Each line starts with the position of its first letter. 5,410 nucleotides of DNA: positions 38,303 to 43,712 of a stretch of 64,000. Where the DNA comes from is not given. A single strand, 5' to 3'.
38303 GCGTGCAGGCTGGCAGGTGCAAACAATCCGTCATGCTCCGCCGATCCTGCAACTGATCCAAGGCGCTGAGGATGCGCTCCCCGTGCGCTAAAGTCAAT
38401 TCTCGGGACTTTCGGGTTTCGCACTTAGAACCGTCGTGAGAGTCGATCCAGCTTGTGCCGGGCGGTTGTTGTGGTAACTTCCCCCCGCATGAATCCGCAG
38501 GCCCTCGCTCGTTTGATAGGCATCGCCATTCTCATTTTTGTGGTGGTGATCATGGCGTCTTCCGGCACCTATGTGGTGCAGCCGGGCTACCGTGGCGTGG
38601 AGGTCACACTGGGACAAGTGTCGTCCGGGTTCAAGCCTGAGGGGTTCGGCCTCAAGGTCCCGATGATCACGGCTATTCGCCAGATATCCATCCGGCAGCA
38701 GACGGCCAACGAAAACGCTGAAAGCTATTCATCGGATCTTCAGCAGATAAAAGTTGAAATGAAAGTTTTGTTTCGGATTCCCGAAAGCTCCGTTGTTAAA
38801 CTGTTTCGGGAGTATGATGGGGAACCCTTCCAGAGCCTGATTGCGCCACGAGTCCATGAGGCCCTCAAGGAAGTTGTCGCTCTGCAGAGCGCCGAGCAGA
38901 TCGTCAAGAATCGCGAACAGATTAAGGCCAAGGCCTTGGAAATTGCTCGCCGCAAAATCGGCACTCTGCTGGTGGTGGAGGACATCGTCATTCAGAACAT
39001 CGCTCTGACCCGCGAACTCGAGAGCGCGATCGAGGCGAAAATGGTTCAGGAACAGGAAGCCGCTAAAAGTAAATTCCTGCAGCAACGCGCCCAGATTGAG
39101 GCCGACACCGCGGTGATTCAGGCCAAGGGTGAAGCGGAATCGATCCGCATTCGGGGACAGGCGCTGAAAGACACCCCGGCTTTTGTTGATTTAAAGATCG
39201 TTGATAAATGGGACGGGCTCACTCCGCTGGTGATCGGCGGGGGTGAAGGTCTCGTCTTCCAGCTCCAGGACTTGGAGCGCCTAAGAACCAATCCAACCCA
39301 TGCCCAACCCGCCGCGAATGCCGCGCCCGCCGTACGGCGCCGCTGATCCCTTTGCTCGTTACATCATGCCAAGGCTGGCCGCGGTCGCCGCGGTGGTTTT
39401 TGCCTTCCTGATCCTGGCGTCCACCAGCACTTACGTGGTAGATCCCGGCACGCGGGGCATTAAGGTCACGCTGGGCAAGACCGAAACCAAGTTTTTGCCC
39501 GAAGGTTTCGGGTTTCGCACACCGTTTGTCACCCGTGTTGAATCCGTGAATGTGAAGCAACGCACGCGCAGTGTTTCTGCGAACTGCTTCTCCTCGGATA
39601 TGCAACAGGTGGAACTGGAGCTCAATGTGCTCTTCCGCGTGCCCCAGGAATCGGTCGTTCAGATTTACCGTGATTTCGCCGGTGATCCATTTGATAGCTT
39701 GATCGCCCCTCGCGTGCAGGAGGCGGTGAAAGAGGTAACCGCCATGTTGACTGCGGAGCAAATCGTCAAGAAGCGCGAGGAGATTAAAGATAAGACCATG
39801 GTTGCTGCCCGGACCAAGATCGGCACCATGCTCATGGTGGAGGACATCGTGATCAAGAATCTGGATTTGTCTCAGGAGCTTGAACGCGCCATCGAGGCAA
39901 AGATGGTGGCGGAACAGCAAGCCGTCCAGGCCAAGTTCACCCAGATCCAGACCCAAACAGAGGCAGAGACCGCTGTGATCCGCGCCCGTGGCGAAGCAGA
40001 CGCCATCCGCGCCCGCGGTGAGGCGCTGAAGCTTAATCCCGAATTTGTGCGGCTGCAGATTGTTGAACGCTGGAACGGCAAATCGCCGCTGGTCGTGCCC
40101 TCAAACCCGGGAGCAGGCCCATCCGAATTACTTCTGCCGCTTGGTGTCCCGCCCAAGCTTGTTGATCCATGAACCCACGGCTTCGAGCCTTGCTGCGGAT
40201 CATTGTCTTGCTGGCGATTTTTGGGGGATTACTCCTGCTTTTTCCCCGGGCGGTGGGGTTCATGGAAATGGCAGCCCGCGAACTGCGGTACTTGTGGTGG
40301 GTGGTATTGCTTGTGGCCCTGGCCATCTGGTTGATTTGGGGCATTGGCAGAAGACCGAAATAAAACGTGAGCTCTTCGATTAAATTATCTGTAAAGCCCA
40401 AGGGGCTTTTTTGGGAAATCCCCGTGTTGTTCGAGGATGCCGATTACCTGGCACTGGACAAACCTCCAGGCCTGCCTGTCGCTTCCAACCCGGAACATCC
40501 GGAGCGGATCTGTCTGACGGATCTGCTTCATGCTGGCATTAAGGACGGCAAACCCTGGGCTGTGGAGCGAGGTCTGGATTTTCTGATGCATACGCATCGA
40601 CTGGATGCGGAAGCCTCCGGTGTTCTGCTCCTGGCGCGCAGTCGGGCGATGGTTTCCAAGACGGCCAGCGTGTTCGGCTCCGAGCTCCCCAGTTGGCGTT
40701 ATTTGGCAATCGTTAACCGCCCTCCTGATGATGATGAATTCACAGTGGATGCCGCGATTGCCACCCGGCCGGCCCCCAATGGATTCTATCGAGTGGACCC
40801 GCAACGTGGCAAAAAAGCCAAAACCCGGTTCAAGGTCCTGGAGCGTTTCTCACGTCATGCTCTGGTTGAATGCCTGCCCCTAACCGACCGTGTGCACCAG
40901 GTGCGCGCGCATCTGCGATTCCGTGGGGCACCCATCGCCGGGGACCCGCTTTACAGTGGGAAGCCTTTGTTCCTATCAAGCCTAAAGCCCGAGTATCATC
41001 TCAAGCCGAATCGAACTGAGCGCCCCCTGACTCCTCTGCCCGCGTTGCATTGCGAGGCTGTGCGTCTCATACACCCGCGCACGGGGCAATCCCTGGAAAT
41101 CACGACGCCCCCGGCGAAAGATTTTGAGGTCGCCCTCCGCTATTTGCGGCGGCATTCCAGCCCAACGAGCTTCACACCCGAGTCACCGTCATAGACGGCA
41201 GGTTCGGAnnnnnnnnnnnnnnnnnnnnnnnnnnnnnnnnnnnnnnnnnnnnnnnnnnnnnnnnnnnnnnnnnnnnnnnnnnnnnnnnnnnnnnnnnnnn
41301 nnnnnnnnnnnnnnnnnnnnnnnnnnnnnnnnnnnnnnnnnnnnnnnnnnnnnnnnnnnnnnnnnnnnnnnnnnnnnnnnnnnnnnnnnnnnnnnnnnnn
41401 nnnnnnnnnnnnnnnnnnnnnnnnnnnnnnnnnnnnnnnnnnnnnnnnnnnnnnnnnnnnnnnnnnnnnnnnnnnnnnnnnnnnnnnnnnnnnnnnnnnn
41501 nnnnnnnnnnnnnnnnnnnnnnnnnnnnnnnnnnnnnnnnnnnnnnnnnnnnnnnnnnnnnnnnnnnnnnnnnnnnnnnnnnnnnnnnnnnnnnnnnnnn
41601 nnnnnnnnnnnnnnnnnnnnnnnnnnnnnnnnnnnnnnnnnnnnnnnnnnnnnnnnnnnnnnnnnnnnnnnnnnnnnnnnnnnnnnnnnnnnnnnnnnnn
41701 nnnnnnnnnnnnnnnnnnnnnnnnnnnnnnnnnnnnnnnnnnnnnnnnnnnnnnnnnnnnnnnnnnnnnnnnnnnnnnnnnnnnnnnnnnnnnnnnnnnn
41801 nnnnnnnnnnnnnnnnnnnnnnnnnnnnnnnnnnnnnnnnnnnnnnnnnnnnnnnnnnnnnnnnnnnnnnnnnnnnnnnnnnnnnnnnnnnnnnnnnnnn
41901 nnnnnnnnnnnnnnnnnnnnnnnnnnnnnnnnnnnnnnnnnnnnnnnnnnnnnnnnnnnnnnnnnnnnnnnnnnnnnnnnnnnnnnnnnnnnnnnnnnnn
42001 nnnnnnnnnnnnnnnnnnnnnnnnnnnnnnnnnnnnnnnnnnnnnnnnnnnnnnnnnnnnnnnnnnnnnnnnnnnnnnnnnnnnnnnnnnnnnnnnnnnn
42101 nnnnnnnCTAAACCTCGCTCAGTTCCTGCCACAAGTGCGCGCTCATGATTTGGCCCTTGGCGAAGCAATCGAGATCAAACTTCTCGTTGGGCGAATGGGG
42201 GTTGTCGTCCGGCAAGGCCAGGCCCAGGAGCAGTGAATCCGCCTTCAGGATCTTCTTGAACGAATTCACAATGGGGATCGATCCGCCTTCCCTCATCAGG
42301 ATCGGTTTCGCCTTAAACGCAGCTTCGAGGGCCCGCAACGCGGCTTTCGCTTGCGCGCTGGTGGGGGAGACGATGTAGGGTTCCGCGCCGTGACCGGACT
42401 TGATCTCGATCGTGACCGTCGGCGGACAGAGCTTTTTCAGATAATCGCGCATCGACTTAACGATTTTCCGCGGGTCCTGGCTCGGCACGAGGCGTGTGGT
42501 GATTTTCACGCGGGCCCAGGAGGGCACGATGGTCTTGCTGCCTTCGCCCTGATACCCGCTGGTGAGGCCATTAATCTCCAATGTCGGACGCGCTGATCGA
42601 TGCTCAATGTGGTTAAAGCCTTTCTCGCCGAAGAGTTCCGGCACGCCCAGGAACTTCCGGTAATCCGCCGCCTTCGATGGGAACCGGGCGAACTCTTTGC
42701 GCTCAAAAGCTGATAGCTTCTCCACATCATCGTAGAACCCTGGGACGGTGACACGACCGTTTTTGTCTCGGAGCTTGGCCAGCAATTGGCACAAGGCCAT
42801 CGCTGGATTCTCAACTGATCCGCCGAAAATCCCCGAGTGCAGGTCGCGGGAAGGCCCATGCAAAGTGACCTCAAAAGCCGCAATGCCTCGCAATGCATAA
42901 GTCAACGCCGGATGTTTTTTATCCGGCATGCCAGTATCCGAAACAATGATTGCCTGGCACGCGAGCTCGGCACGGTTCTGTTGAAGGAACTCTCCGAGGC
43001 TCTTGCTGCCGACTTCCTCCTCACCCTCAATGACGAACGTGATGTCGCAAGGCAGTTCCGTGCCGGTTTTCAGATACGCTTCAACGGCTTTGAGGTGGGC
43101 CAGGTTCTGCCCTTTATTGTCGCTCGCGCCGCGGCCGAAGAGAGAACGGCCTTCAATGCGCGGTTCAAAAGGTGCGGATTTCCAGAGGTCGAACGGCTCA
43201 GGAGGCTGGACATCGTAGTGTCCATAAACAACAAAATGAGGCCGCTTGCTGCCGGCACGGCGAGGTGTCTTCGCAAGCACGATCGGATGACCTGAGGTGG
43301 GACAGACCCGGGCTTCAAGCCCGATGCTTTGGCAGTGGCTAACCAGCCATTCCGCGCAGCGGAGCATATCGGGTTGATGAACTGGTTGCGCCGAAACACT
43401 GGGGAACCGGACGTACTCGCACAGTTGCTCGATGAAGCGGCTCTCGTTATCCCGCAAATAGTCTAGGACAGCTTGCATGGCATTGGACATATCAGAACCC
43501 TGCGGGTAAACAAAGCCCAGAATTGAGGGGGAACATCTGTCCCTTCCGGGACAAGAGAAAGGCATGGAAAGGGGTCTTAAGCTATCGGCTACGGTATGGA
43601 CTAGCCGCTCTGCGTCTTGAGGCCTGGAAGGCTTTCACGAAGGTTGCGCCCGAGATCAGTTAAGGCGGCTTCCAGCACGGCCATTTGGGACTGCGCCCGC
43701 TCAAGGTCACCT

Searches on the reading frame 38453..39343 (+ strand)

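Call 19: search_protein_families(library=pfam, proteins=[window:38453-39343:+], max_evalue=0.001)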
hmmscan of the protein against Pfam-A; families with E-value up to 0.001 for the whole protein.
window:38453-39343:+ (297 aa): 1 family
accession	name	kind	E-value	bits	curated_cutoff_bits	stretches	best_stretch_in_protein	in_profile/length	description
PF01145.31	Band_7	-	3.4e-25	89.6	23.6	1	41-217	2-176/176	SPFH domain / Band 7 family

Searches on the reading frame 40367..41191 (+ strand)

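Call 19: search_protein_families(library=pfam, proteins=[window:40367-41191:+], max_evalue=0.001)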
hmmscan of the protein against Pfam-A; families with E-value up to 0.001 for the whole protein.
window:40367-41191:+ (275 aa): 1 family
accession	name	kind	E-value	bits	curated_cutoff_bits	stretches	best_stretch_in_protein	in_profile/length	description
PF00849.27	PseudoU_synth_2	-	2.2e-22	80.4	26.8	1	26-183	1-150/152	RNA pseudouridylate synthase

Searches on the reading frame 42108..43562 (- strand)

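Call 19: search_protein_families(library=pfam, proteins=[window:42108-43562:-], max_evalue=0.001)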
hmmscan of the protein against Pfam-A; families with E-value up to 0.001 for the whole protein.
window:42108-43562:- (484 aa): 2 families
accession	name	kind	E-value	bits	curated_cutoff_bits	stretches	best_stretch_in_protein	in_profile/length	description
PF01546.33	Peptidase_M20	-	4.8e-29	102.2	24.6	1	112-478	2-204/206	Peptidase family M20/M25/M40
PF07687.19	M20_dimer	-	5.2e-18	65.4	21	1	222-381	1-105/107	Peptidase dimerisation domain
